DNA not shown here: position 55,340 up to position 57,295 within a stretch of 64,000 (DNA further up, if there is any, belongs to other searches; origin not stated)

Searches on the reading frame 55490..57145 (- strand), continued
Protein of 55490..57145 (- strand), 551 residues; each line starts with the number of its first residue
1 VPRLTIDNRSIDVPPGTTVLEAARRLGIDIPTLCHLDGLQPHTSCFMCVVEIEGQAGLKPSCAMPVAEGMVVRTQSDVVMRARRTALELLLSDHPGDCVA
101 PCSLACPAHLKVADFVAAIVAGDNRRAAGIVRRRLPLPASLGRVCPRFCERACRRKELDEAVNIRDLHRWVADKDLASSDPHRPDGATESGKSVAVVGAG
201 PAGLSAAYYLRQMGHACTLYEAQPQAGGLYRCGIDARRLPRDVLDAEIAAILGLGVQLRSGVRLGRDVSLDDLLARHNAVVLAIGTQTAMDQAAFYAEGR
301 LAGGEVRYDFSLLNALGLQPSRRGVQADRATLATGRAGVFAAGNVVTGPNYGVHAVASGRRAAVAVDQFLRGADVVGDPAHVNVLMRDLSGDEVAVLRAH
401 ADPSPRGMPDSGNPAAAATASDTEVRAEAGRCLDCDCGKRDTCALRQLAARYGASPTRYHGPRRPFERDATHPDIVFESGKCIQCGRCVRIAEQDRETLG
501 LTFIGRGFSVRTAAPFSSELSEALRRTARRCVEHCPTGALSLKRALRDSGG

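Call 20: find_encoding_contigs(protein=P0006, flank=10000, max_places=1)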
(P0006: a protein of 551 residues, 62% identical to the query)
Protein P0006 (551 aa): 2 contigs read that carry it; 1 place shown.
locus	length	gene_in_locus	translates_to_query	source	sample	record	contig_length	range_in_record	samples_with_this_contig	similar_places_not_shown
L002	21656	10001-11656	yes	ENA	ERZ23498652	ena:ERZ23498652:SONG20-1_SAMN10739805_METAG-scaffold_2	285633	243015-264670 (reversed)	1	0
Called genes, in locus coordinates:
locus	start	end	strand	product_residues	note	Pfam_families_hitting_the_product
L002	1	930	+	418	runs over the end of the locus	-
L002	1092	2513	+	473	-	PF01011:PQQ (faint), PF13570:Beta-prop_ACSF4 (faint), PF13360:PQQ_2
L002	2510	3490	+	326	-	-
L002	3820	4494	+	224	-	PF00037:Fer4 (faint), PF12797:Fer4_2 (faint), PF12837:Fer4_6 (faint), PF12838:Fer4_7 (weak)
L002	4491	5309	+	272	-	PF12801:Fer4_5, PF12837:Fer4_6 (weak), PF00037:Fer4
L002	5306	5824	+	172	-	-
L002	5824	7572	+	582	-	PF13360:PQQ_2, PF13570:Beta-prop_ACSF4 (weak), PF13360:PQQ_2 (weak)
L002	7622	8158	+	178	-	PF01257:2Fe-2S_thioredx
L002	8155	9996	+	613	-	PF01512:Complex1_51K, PF10531:SLBB (weak), PF10589:NADH_4Fe-4S, PF13237:Fer4_10 (faint), PF12838:Fer4_7 (weak), PF13187:Fer4_9 (weak), PF14697:Fer4_21, PF00037:Fer4 (weak)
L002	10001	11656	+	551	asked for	PF13510:Fer2_4, PF14691:Fer4_20, PF07992:Pyr_redox_2, PF00890:FAD_binding_2 (faint), PF01266:DAO (weak), PF01593:Amino_oxidase (weak), PF13450:NAD_binding_8, PF22117:Fer4_Nqo3 (weak), +1 more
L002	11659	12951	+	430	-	PF13579:Glyco_trans_4_4, PF13439:Glyco_transf_4, PF20706:GT4-conflict (weak), PF00534:Glycos_transf_1, PF13692:Glyco_trans_1_4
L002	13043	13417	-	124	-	PF00190:Cupin_1 (weak), PF05899:Cupin_3, PF02311:AraC_binding, PF07883:Cupin_2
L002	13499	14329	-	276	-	PF07883:Cupin_2, PF12833:HTH_18, PF00165:HTH_AraC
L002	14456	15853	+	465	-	PF06253:MTTB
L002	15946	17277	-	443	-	-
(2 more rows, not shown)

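Call 21: find_encoding_contigs(protein=P0087, flank=10000, max_places=1)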
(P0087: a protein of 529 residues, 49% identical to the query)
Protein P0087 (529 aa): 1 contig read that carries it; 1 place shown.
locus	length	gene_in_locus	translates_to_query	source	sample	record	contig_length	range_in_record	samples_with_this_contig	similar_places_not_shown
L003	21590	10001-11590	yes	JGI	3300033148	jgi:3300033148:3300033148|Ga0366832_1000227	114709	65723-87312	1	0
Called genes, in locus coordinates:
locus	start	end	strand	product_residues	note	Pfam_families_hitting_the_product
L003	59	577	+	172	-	-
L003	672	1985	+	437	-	PF04734:Ceramidase_alk (weak)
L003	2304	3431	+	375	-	PF08450:SGL (faint), PF01436:NHL (faint)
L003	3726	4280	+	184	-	PF13183:Fer4_8 (faint), PF12838:Fer4_7 (faint), PF13187:Fer4_9 (faint), PF13237:Fer4_10 (faint), PF25160:LdpA_Fe-S-bd (faint), PF00037:Fer4 (faint), PF12797:Fer4_2 (faint), PF14697:Fer4_21 (weak), +1 more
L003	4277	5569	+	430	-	PF00037:Fer4 (faint), PF12801:Fer4_5, PF12837:Fer4_6 (faint), PF12838:Fer4_7 (faint), PF13187:Fer4_9 (faint), PF13237:Fer4_10 (faint), PF14697:Fer4_21 (faint), PF12801:Fer4_5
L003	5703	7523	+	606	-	PF01011:PQQ (faint), PF13360:PQQ_2, PF13570:Beta-prop_ACSF4, PF13360:PQQ_2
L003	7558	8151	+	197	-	PF01257:2Fe-2S_thioredx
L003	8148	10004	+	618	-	PF01512:Complex1_51K, PF10531:SLBB (weak), PF10589:NADH_4Fe-4S, PF13237:Fer4_10 (weak), PF00037:Fer4 (weak), PF12838:Fer4_7, PF13187:Fer4_9 (weak), PF14697:Fer4_21, +2 more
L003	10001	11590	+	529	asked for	PF13510:Fer2_4, PF14691:Fer4_20, PF01266:DAO (weak), PF07992:Pyr_redox_2 (faint), PF13450:NAD_binding_8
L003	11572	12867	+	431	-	PF13579:Glyco_trans_4_4, PF13439:Glyco_transf_4, PF00534:Glycos_transf_1, PF13692:Glyco_trans_1_4, PF13524:Glyco_trans_1_2 (faint)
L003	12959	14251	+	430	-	PF13360:PQQ_2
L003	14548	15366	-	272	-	PF00106:adh_short, PF03435:Sacchrp_dh_NADP (weak), PF08659:KR, PF13561:adh_short_C2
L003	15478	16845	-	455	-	PF25973:BSH_CzcB (faint), PF25917:BSH_RND (weak), PF25984:BSH_YknX (weak), PF25989:YknX_C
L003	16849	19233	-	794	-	PF12704:MacB_PCD (faint), PF02687:FtsX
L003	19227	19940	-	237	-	PF00005:ABC_tran, PF13304:AAA_21 (faint)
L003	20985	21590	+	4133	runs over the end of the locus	PF25390:WD40_RLD, PF13540:RCC1_2, PF00415:RCC1, PF13540:RCC1_2, PF24807:WD40_CDC20-Fz, PF25173:Beta-prop_WDR3_1st, PF25175:Beta-prop_WDR5, PF00400:WD40, +65 more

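Call 28: search_protein_families(library=pfam, proteins=[L001:1006-2397:+, L001:2390-3505:+, L001:3505-3831:+, L001:3847-4521:+, L001:4518-5336:+, L001:5333-5851:+, L001:5851-7599:+, L001:2-811:+], max_evalue=0.01)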
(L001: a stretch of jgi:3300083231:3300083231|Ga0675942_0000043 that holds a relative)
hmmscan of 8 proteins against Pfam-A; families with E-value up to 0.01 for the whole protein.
L001:1006-2397:+ (463 aa): 3 families
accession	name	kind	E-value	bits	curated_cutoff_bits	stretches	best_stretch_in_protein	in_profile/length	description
PF13360.13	PQQ_2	-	1.5e-25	90.7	27.6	1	123-372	3-232/233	Outer membrane protein assembly factor BamB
PF13570.13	Beta-prop_ACSF4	-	7.7e-07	29.2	133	0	219-375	70-212/329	Beta-alanine-activating enzyme, beta-propeller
PF01011.28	PQQ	-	9.5e-07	28.3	26.7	0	198-241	536-579/595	Glucose/ethanol/alcohol dehydrogenase, beta-propeller domain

L001:2390-3505:+ (371 aa): 3 families
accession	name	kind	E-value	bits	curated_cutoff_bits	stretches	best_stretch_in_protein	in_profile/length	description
PF08450.18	SGL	-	4.5e-06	26.9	26.3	0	151-187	188-226/246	SMP-30/Gluconolactonase/LRE-like region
PF01436.27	NHL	-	0.00035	20.9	20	0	343-365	6-28/28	NHL repeat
PF11141.13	DUF2914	-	0.01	16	23.6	0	252-277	31-56/62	Protein of unknown function (DUF2914)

L001:3505-3831:+ (108 aa): 0 families

L001:3847-4521:+ (224 aa): 8 families
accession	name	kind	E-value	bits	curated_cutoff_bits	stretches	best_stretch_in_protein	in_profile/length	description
PF00037.32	Fer4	-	3.3e-09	36.6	21.1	2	123-140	1-18/24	4Fe-4S binding domain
PF12838.12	Fer4_7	-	8.2e-08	33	27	1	106-141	12-49/52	4Fe-4S dicluster domain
PF12837.12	Fer4_6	-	2e-07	31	25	1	124-140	3-19/24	4Fe-4S binding domain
PF12797.12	Fer4_2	-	6.6e-06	26.2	24.5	1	124-140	4-20/22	4Fe-4S binding domain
PF13187.11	Fer4_9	-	0.0004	20.8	27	0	130-173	2-51/52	4Fe-4S dicluster domain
PF13237.11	Fer4_10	-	0.0008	19.7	25.5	0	124-141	3-21/53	4Fe-4S dicluster domain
PF14697.11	Fer4_21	-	0.001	19.6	35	1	124-172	2-55/59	4Fe-4S dicluster domain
PF25160.1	LdpA_Fe-S-bd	-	0.0025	18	27.6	0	104-140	11-38/49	LdpA Fe-S cluster-binding domain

L001:4518-5336:+ (272 aa): 10 families
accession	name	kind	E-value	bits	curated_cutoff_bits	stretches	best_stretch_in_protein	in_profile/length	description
PF12801.12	Fer4_5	-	3.1e-16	59.5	22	2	109-144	3-38/48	4Fe-4S binding domain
PF00037.32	Fer4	-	3.2e-09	36.7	21.1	1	240-262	2-24/24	4Fe-4S binding domain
PF12837.12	Fer4_6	-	4.7e-05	23.6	25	1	239-261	2-24/24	4Fe-4S binding domain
PF12797.12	Fer4_2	-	9.5e-05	22.6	24.5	1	237-258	1-22/22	4Fe-4S binding domain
PF12838.12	Fer4_7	-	0.00033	21.5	27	1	217-260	7-52/52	4Fe-4S dicluster domain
PF13187.11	Fer4_9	-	0.00091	19.7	27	1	245-267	1-23/52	4Fe-4S dicluster domain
PF14697.11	Fer4_21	-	0.0012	19.4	35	1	238-261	33-57/59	4Fe-4S dicluster domain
PF12800.12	Fer4_4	-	0.0016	19.1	24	1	243-258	1-16/17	4Fe-4S binding domain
PF13237.11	Fer4_10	-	0.0039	17.5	25.5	1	239-258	2-21/53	4Fe-4S dicluster domain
PF13484.11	Fer4_16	-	0.0048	18.1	30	1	245-264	1-20/66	4Fe-4S double cluster binding domain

L001:5333-5851:+ (172 aa): 7 families
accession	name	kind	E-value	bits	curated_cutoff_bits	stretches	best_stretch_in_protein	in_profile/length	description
PF12838.12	Fer4_7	-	0.00022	22.1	27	1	123-158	15-50/52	4Fe-4S dicluster domain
PF25160.1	LdpA_Fe-S-bd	-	0.00069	19.8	27.6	1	139-162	21-44/49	LdpA Fe-S cluster-binding domain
PF13237.11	Fer4_10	-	0.0009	19.6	25.5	1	141-161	4-25/53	4Fe-4S dicluster domain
PF00037.32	Fer4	-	0.00092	19.4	21.1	1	141-158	3-20/24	4Fe-4S binding domain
PF12837.12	Fer4_6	-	0.0014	18.9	25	1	143-158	6-21/24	4Fe-4S binding domain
PF13187.11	Fer4_9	-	0.0023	18.4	27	1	141-159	34-50/52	4Fe-4S dicluster domain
PF14697.11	Fer4_21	-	0.0092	16.5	35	0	140-157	35-52/59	4Fe-4S dicluster domain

L001:5851-7599:+ (582 aa): 2 families
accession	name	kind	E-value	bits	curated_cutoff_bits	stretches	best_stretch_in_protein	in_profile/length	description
PF13360.13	PQQ_2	-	1.4e-25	90.7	27.6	4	354-469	4-105/233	Outer membrane protein assembly factor BamB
PF13570.13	Beta-prop_ACSF4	-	1e-11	45.2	133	1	356-574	32-241/329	Beta-alanine-activating enzyme, beta-propeller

L001:2-811:+ (269 aa): 10 families
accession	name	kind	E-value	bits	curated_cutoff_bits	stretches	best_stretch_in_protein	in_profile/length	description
PF13570.13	Beta-prop_ACSF4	-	3.1e-65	221.2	133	2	9-209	19-223/329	Beta-alanine-activating enzyme, beta-propeller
PF13360.13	PQQ_2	-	9.5e-45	153.5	27.6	2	139-264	3-132/233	Outer membrane protein assembly factor BamB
PF01011.28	PQQ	-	1.1e-13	51.2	26.7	1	3-40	51-88/595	Glucose/ethanol/alcohol dehydrogenase, beta-propeller domain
PF25292.1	Beta-prop_CGLA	-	2.3e-11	44.2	26.8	0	130-186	45-103/316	Lambda-carrageenase beta-propeller domain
PF24796.1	WDR55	-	5.8e-05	22.7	200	0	11-108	67-168/296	WDR55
PF23414.1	Beta-prop_EML_2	-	0.00028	20.8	90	0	13-98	14-102/266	Echinoderm microtubule-associated protein second beta-propeller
PF17005.11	WD40_like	-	0.0007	19.5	40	0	51-144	14-107/301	WD40-like domain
PF16450.11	Prot_ATP_ID_OB_C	-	0.0028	17.9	23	0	199-223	28-52/56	Proteasomal ATPase OB C-terminal domain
PF20067.5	SSL_N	-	0.0039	17.5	18.9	0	249-263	30-44/46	Strictosidine synthase-like, N-terminal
PF23727.1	Beta-prop_FAM234A_B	-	0.0048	15.9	26.4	0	141-204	54-124/467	FAM234A/B beta-propeller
